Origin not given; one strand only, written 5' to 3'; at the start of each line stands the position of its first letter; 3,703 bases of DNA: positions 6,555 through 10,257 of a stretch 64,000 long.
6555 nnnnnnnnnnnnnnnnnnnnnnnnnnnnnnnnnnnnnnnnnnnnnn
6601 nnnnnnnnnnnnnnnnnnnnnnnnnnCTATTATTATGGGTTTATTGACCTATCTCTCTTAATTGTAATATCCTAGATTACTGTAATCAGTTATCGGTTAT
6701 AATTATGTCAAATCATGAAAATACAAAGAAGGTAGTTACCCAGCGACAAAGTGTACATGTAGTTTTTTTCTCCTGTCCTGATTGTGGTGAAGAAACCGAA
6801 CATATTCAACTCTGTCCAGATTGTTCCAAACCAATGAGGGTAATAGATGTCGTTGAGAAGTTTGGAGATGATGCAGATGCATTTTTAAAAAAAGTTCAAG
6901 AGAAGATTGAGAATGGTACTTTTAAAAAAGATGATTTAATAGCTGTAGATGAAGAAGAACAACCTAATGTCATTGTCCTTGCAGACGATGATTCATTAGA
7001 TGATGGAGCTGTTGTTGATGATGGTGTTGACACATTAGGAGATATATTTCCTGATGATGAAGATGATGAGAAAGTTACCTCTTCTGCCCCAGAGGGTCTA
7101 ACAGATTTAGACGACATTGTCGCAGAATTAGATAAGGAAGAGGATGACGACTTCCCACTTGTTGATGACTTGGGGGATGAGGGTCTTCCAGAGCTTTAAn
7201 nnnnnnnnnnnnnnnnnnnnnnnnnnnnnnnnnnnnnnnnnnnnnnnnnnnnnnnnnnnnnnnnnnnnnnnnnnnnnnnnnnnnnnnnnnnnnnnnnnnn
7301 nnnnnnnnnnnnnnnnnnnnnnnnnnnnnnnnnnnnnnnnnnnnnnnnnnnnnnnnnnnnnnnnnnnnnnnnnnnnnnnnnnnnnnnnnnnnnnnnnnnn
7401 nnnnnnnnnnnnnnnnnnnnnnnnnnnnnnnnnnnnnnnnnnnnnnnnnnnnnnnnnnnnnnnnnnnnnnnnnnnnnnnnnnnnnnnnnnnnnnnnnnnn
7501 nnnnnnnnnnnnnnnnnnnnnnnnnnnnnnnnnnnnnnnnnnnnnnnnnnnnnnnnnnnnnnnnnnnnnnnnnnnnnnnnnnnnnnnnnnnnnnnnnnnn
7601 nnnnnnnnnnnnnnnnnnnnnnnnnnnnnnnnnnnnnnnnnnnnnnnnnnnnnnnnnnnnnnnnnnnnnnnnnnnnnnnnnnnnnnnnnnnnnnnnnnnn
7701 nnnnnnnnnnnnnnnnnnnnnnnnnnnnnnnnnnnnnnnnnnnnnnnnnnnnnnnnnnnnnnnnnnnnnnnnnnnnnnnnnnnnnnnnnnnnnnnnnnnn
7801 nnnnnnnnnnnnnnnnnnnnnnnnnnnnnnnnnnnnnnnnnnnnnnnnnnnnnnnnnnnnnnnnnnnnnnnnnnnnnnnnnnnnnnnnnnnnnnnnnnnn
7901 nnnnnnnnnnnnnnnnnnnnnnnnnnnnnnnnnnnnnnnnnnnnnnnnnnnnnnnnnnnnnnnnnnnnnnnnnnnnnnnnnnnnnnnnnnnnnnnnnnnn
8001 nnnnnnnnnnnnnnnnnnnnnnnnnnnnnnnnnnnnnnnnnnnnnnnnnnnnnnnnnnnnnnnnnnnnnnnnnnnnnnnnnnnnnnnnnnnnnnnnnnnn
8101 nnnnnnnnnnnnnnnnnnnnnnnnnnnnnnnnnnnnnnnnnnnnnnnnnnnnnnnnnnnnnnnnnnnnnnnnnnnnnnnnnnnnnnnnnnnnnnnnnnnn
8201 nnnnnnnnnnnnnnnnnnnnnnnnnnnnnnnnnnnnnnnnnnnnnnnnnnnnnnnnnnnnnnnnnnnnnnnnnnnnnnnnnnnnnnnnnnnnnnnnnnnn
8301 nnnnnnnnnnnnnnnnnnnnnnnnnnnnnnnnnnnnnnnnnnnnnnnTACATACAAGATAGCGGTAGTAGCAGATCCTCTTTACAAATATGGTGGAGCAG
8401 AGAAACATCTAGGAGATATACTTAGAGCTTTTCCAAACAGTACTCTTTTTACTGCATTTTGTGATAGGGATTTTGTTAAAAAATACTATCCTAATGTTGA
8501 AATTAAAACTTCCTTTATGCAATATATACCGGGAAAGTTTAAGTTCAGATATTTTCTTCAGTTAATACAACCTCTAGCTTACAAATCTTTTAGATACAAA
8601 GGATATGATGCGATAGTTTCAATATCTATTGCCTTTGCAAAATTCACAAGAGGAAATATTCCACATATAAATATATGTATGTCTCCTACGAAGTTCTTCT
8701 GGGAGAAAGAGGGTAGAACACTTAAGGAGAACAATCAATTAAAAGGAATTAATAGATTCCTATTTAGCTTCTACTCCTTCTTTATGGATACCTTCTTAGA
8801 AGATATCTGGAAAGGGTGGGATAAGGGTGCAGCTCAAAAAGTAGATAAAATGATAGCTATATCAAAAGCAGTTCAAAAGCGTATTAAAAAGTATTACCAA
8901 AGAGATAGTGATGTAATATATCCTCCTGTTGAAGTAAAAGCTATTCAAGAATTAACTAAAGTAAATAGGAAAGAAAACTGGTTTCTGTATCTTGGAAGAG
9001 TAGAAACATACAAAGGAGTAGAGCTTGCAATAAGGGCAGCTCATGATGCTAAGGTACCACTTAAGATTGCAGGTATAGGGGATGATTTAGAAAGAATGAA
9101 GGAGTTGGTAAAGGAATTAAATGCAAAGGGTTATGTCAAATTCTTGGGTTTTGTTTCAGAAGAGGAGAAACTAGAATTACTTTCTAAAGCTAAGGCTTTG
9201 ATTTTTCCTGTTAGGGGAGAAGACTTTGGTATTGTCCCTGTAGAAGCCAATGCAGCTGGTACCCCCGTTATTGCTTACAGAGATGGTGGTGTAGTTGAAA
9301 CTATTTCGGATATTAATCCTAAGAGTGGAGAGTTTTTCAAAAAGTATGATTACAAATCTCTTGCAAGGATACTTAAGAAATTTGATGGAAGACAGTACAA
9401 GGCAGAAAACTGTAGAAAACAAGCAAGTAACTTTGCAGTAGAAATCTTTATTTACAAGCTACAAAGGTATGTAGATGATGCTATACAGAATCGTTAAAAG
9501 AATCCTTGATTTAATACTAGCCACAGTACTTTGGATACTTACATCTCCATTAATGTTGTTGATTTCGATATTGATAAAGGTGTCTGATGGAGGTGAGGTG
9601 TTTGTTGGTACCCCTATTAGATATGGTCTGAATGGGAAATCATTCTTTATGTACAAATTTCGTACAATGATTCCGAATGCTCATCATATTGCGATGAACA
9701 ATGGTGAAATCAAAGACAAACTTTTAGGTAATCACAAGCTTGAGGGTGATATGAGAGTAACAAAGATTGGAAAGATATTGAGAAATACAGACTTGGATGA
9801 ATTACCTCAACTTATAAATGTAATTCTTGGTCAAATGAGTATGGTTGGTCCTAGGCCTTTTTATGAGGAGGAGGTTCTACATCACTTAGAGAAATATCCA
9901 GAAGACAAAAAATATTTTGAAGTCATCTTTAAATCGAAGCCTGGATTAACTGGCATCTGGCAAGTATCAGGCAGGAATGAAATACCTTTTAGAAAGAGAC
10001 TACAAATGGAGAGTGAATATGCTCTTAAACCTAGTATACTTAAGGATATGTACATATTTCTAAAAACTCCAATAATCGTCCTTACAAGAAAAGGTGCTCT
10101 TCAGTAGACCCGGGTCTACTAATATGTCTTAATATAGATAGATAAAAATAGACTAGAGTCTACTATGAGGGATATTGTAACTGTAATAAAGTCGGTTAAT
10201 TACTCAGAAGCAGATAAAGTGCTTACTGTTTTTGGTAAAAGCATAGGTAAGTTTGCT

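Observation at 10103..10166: Stop-codon-embedded palindrome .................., plus a related inverted repeat abutting the recO start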

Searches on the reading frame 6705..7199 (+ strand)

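Call 13: search_protein_families(library=pfam, proteins=[window:6705-7199:+])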
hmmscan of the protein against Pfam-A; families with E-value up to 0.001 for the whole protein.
window:6705-7199:+ (164 aa): 0 families

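Call 63: search_protein_families(library=pfam, proteins=[window:6705-7199:+], max_evalue=10)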
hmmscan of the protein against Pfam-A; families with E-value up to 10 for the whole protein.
window:6705-7199:+ (164 aa): 17 families
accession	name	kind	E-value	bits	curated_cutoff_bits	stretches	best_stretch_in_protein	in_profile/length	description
PF07191.17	Zn_ribbon_6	-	0.0011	19.3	25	1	21-47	16-42/67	Double zinc ribbon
PF11793.14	FANCL_C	-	0.0069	17.1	27.3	1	8-30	41-63/69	FANCL C-terminal domain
PF23455.1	DUF7129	-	0.011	15.9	30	1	22-47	12-40/45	Domain of unknown function (DUF7129)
PF18912.6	DZR_2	-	0.017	15.4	27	1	23-46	9-33/56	Double zinc ribbon domain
PF10083.14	DUF2321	-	0.017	15.2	24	1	4-50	12-53/157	Uncharacterized protein conserved in bacteria (DUF2321)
PF12773.13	DZR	-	0.077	13.6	27.3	1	23-44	14-34/45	Double zinc ribbon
PF13248.11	Zn_ribbon_3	-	0.095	12.7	27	1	22-40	3-22/26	zinc-ribbon domain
PF09723.15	Zn_ribbon_8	-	0.1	13.1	34.4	1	22-44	6-37/41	Zinc ribbon domain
PF07754.17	HVO_2753_ZBP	-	0.11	12.7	33.2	1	18-40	13-33/46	Small zinc finger protein HVO_2753-like, Zn-binding pocket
PF01155.25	HypA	-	0.13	12.8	28.9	1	21-44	70-96/112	Hydrogenase/urease nickel incorporation, metallochaperone, hypA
PF12167.14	Arm-DNA-bind_2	-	0.14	12.6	22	1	57-74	39-56/65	Arm DNA-binding domain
PF24844.1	PolC_DP2_central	-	0.2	11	24.3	1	13-49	327-362/372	DNA polymerase II large subunit DP2, central domain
PF23499.1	YnfU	-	0.24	11.8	27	1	16-33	11-28/49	YnfU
PF24441.1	DUF7560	-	0.33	11.1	27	1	22-32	6-16/44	Family of unknown function (DUF7560)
PF07503.17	zf-HYPF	-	0.4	11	23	1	18-28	18-28/34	HypF finger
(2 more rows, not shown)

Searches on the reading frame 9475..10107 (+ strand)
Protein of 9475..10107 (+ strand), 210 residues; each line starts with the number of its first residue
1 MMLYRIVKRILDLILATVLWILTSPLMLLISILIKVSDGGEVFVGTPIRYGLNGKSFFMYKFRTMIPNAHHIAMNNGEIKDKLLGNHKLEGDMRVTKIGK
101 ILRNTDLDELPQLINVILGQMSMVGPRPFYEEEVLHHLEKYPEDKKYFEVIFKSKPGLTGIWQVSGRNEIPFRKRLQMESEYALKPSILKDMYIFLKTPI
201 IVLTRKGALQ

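Call 10: search_protein_families(library=pfam, proteins=[window:9475-10107:+])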
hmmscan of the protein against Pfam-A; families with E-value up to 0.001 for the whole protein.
window:9475-10107:+ (210 aa): 1 family
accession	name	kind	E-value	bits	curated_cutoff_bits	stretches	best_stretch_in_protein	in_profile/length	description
PF02397.22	Bac_transf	-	3.7e-53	180.2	27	1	8-203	1-178/179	Bacterial sugar transferase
